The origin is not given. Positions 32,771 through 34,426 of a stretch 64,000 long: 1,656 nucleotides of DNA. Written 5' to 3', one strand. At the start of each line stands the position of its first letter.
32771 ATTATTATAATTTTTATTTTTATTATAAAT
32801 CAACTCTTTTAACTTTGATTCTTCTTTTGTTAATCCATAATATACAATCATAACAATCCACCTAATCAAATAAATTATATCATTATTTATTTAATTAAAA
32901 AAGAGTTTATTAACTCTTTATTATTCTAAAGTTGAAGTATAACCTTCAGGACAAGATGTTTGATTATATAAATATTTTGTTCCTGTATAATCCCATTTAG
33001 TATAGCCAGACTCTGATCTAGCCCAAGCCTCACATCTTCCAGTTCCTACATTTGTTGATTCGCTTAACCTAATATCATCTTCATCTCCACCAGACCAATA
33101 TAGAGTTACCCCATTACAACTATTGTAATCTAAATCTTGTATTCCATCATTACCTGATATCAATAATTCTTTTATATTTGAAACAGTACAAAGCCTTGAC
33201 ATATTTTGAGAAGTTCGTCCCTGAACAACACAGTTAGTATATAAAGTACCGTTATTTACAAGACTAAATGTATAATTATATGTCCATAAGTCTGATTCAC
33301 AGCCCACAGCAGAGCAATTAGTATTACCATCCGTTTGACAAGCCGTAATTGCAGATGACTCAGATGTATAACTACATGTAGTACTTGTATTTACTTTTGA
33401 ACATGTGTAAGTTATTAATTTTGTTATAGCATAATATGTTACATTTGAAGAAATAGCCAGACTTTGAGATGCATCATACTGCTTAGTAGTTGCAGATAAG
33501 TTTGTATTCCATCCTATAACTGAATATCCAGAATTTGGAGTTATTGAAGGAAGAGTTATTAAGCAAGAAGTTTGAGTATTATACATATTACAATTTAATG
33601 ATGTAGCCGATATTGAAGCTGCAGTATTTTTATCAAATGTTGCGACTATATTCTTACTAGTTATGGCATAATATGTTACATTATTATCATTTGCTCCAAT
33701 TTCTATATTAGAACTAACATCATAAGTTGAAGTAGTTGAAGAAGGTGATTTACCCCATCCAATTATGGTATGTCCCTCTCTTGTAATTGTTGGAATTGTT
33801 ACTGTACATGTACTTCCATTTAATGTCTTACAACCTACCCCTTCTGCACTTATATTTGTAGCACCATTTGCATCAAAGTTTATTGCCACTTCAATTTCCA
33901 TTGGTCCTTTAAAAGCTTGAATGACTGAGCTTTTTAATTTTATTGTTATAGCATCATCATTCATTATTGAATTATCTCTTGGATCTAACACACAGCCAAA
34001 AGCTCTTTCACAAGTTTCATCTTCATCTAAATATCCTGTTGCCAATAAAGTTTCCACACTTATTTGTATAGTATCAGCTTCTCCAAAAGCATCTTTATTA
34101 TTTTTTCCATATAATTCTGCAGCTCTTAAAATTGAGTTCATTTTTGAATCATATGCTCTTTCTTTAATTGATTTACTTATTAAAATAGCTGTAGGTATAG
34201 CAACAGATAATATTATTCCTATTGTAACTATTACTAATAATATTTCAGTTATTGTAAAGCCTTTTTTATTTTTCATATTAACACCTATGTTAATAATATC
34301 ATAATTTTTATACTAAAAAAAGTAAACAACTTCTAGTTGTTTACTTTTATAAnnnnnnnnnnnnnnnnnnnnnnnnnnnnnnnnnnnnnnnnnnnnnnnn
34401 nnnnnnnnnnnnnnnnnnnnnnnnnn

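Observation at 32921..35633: Tandem, diverging giant pilin-like proteins with repeat modules and Cys-rich tips, with no pilus machinery nearby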

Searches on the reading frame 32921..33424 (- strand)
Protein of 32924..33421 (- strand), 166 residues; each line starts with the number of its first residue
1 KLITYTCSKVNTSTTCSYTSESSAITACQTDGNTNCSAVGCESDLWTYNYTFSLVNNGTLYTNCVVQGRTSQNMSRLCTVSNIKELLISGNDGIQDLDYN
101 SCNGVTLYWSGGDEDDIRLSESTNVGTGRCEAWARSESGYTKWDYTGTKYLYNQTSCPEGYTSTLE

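Call 19: find_homologous_proteins(query=window:32924-33421:-, max_evalue=0.01)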
Query seq(166 aa): 2 candidates shared short words with the query, none scored E <= 0.01.

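Call 55: search_protein_representatives(alignment_id=A6)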
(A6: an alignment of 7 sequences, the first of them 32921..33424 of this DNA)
Query: 7 sequences, 173 profile positions. Proteins with E-value up to 0.001 (for the whole library): 5; up to 1e-10: 3; up to 1e-30: 1. The best 5 are listed.
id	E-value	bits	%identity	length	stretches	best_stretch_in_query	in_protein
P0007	3.9e-82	290.7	-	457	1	1-173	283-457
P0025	3.0e-25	105.6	-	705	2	5-169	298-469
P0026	1.1e-15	74.5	-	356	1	5-100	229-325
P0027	6.0e-07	46.0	-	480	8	38-66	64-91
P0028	1.2e-06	45.0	-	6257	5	74-123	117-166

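Call 58: search_protein_families(library=pfam, proteins=[P0025, P0026, P0027], max_evalue=0.01)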
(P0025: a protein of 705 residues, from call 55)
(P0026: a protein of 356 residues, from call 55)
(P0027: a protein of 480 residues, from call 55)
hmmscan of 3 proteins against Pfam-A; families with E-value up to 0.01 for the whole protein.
P0025 (705 aa): 0 families

P0026 (356 aa): 1 family
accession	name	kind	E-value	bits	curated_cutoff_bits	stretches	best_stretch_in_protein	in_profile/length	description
PF16820.11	PKD_3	-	0.0011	19.2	26.3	0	16-59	25-64/68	PKD-like domain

P0027 (480 aa): 3 families
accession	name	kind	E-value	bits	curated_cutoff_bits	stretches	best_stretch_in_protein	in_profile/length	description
PF20162.4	Etd1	-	4.8e-08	33.9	27.5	0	13-38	9-34/98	Septation protein etd1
PF00895.25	ATP-synt_8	-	2.4e-07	31.5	23.4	0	161-176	2-17/55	ATP synthase protein 8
PF06887.19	DUF1265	-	0.00016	22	25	0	241-255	31-45/47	Protein of unknown function (DUF1265)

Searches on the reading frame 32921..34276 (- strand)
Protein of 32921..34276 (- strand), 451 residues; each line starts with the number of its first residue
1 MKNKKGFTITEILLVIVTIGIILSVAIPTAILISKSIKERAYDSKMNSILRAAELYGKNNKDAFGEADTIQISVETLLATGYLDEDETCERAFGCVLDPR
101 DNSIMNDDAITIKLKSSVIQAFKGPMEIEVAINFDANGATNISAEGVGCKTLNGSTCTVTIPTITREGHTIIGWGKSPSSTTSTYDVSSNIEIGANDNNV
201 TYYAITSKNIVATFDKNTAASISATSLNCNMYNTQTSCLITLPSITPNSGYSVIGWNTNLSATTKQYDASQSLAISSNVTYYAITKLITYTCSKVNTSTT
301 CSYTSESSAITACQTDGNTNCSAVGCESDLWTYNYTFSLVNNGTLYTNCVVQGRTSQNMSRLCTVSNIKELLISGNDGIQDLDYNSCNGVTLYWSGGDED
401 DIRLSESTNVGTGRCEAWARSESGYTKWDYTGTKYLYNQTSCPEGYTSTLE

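Call 3: search_protein_families(library=pfam, proteins=[window:32921-34276:-], max_evalue=1)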
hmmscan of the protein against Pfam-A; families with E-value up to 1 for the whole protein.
window:32921-34276:- (451 aa): 4 families
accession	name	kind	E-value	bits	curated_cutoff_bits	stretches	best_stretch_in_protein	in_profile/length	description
PF09479.16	Flg_new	-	1.7e-08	34.9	27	2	213-283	4-64/65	Listeria-Bacteroides repeat domain (List_Bact_rpt)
PF07963.17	N_methyl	-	0.00013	21.8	21.2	1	1-26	1-26/27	Prokaryotic N-terminal methylation motif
PF20796.3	PDDEXK_13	-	0.022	14.6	27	1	43-106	180-243/290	PD-(D/E)XK nuclease superfamily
PF18998.6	Flg_new_2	-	0.29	11.6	23.6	1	246-283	30-67/73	Divergent InlB B-repeat domain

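Call 4: search_protein_families(library=ncbifam, proteins=[window:32921-34276:-], max_evalue=1)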
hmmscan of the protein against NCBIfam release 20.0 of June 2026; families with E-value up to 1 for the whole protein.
window:32921-34276:- (451 aa): 10 families
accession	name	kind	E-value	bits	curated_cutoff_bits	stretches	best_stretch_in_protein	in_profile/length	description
NF040999.1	pilin_ComGC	equivalog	9.9e-06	25.7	75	1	4-63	1-60/84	competence type IV pilus major pilin ComGC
TIGR01710.1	typeII_sec_gspG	equivalog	0.00016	21.7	88.85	1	5-62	1-58/134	type II secretion system major pseudopilin GspG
NF041013.1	T4P_ComGE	equivalog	0.0002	21.4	49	1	2-53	1-52/83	competence type IV pilus minor pilin ComGE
TIGR01708.2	typeII_sec_gspH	equivalog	0.00083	19.4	80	1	5-29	2-26/169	type II secretion system minor pseudopilin GspH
NF040982.1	ComGD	equivalog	0.0019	18.6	70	1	4-40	1-37/139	competence type IV pilus minor pilin ComGD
TIGR02532.1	IV_pilin_GFxxxE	domain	0.0063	16.3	16.3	1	4-27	1-24/24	prepilin-type N-terminal cleavage/methylation domain-containing protein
NF041775.1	typeIV_PilA_Myxo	equivalog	0.0084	16.1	400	1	4-42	10-48/214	type IV pilin protein PilA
NF007862.0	PRK10574.1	equivalog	0.054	13.6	138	1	1-29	1-29/145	prepilin peptidase-dependent pilin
TIGR02596.1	TIGR02596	subfamily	0.057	13.5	70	1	7-36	1-30/196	Verru_Chthon cassette protein D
TIGR02543.1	List_Bact_rpt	repeat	0.19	12.1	20.95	0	165-204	2-38/44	TIGR02543 family repeat protein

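Call 17: search_solved_structures(query=window:32921-34276:-, max_evalue=10)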
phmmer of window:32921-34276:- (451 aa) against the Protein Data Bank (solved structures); distinct sequences matched with E-value up to 10: 16.
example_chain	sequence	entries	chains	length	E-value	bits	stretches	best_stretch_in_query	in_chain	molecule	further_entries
9egp_A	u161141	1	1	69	6e-05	25.1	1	1-50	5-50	Geopilin domain 1 protein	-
7tgg_A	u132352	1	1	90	0.00023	23.2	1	1-52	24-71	Geopilin domain 1 protein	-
6xxd_A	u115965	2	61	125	0.068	15.1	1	7-73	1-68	PilA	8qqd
2m7g_A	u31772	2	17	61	0.17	13.7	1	7-52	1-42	Geopilin domain 1 protein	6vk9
9lab_B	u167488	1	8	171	0.23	13.3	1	1-48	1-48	MSHA major pilin subunit MshA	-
3dob_A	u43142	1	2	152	0.28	13.1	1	116-149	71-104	Heat shock 70 kDa protein F44E5.5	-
9rtw_B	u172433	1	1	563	0.38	12.6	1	38-115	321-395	AP-3 complex subunit beta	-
9c5c_B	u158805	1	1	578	0.39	12.6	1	38-115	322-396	AP-3 complex subunit beta-1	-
9rtx_b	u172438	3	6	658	0.47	12.3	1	38-115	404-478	AP-3 complex subunit beta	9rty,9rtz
9c58_B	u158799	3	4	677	0.49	12.2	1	38-115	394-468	AP-3 complex subunit beta-1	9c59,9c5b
5zjk_A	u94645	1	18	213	0.5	12.2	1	212-270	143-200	Myroilysin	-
9c5a_B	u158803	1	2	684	0.5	12.2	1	38-115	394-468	AP-3 complex subunit beta-1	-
8tj2_C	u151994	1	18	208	0.63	11.9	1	7-64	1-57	Type IV major pilin protein PilA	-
5gwd_A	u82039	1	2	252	0.84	11.5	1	213-270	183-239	Myroilysin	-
9l5r_0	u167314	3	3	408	1.7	10.5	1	393-445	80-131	Putative pre-mRNA splicing protein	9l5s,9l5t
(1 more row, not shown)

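Call 34: predict_structure(alignment_id=A2)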
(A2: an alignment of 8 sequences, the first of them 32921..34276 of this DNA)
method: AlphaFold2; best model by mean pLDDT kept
length: 451 residues; sequences in the alignment: 8
mean_pLDDT: 83.5   pTM: 0.47
mean pLDDT of the five models: 83.5, 77.3, 71.3, 65.3, 41.3
residues with pLDDT >= 90: 138; 70-90: 262; 50-70: 44; < 50: 7
segments of 3 or more residues with pLDDT < 50: 1-4, 375-377
pLDDT, mean of each block of 10 residues (from residue 1): 55 77 69 74 88 89 76 88 85 85 86 79 77 93 90 80 92 94 92 84 95 93 95 93 92 92 90 94 90 87 83 90 76 85 84 77 76 59 82 75 75 72 73 89 87 73
secondary structure, 60 per line:
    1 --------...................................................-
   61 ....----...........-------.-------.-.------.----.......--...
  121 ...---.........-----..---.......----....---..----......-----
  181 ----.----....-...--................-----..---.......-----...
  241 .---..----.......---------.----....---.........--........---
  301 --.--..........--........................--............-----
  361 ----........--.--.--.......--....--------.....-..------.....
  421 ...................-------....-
elements in order: H9-59 H61-64 E69-73 H74-79 E109-115 E118-123 E127-135 E146-152 E157-160 E170-175 E190-193 E200-215 E226-232 E238-241 E251-257 E272-275 E279-287 E290-297 H306-315 E318-341 E344-355 H365-372 E381-387 E390-393 E416-439 E447-450

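Call 38: fold_search(model_id=the predicted structure, library=pdb)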
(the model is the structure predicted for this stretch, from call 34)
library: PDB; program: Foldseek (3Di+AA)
matches with E <= 10: 157; with E <= 0.001: 1
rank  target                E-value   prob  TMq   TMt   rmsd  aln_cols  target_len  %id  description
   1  7w6b                  4.1e-04  0.54  0.15  0.10  27.6       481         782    9  Crystal Structure of PitA from pilus islet-2 of Streptococcus oralis (released 2022-06-01)
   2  7yl4_A                7.3e-03  0.44  0.15  0.14  12.9       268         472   12  Cell surface protein YwfG protein (apo form) (released 2023-06-07)
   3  6vjb                  1.2e-02  0.60  0.16  0.07  13.8       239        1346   10  Crystal structure of a catalytically inactive CXC Chemokine-degrading protease SpyCEP from Streptococcus pyogenes (released 2020-04-15)
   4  7yl6_B                3.9e-02  0.51  0.16  0.18  11.5       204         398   12  Cell surface protein YwfG protein complexed with alpha-1,2-mannobiose (released 2023-06-07)
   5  7yl5_B                5.7e-02  0.47  0.17  0.19  10.9       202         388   11  Cell surface protein YwfG protein complexed with mannose (released 2023-06-07)
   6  7edd                  6.0e-02  0.25  0.13  0.06  14.1       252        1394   10  Crystal structure of a serine protease from Streptococcus pyogenes (released 2021-05-12)
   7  7kpj_F                1.7e-01  0.21  0.11  0.19  15.1       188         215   13  Crystal structure of Ruminococcus gnavus immunoglobulin binding protein in complex with 338E6 Fab (released 2022-01-19)
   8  7yl4_B                2.1e-01  0.18  0.16  0.17  12.7       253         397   11  Cell surface protein YwfG protein (apo form) (released 2023-06-07)
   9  5xyr                  2.9e-01  0.18  0.16  0.07  10.3       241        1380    7  Crystal structure of a serine protease from Streptococcus species (released 2018-08-08)
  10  6m3y                  5.3e-01  0.04  0.11  0.07  25.4       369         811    7  Crystal structure of pilus adhesin, SpaC from Lactobacillus rhamnosus GG - open conformation (released 2020-07-29)
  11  7lst_A                5.6e-01  0.10  0.11  0.07  15.7       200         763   12  Ruminococcus bromii Amy12-D392A with 63-a-D-glucosyl-maltotriosyl-maltotriose (released 2021-07-14)
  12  6m48_A                6.6e-01  0.05  0.11  0.08  18.2       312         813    8  Crystal structure of pilus adhesin, SpaC from Lactobacillus rhamnosus GG - P21212 form (released 2020-07-29)
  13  6m48_B                6.6e-01  0.04  0.11  0.07  17.2       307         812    8  Crystal structure of pilus adhesin, SpaC from Lactobacillus rhamnosus GG - P21212 form (released 2020-07-29)
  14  7lsr_A                9.6e-01  0.10  0.12  0.08  15.7       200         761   12  Ruminococcus bromii Amy12-D392A with maltoheptaose (released 2021-07-14)
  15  9r6t_A                9.6e-01  0.01  0.06  0.03  22.7       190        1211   13  Prefusion stabilized spike glycoprotein of equine coronavirus. (released 2026-03-11)
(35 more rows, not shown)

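Call 67: fold_search(model_id=the predicted structure, library=viral)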
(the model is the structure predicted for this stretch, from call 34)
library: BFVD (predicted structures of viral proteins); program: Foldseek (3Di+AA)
matches with E <= 10: 295; with E <= 0.001: 13
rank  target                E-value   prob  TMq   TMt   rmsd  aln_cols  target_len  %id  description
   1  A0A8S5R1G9            1.7e-12  1.00  0.28  0.18  19.4       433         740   14  Tail protein [Siphoviridae sp. ctWWc42]
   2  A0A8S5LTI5            1.9e-08  1.00  0.25  0.30   9.8       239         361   18  Tail protein [Myoviridae sp. ct25F5]
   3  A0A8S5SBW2            1.5e-07  1.00  0.26  0.33  10.5       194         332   21  Uncharacterized protein [Siphoviridae sp. ctJLl6]
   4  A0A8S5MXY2            2.0e-06  1.00  0.11  0.15  20.4       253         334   16  INTERNALIN B BINDING, LEUCINE RICH REPEAT.2A [Siphoviridae sp. ctdxZ3]
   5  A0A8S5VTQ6            2.3e-05  1.00  0.17  0.20  12.9       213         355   14  (no name in the UniProt tables at hand)
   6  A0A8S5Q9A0            9.2e-05  0.99  0.21  0.19  22.8       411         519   12  INTERNALIN B BINDING, LEUCINE RICH REPEAT.2A [Siphoviridae sp. ctdcr45]
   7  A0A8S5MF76            9.2e-05  0.60  0.12  0.07  26.9       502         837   10  Tail protein [Siphoviridae sp. ctYh54]
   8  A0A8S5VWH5            1.7e-04  1.00  0.21  0.10  18.8       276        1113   13  (no name in the UniProt tables at hand)
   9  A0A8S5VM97            2.3e-04  0.96  0.20  0.16  18.1       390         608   14  (no name in the UniProt tables at hand)
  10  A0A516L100            4.7e-04  0.57  0.15  0.10  22.6       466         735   11  (no name in the UniProt tables at hand)
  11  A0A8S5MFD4            7.7e-04  0.93  0.19  0.28  23.1       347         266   14  Bacterial repeat domain-containing protein [Podoviridae sp. ct9P15]
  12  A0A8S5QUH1            8.5e-04  0.99  0.18  0.18  18.3       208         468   10  MucBP domain-containing protein [Siphoviridae sp. ctzSN25]
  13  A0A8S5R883            9.0e-04  0.99  0.15  0.28  19.1       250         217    8  INTERNALIN B BINDING, VIRULENCE FACTOR, PATHOGENICITY.3A [virus sp. cti5L29]
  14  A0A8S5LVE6            1.1e-03  0.90  0.16  0.14  22.7       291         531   14  Uncharacterized protein [Siphoviridae sp. ctMsr1]
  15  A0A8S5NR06            1.1e-03  0.85  0.21  0.23  23.5       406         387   12  Uncharacterized protein [Myoviridae sp. ctj3P51]
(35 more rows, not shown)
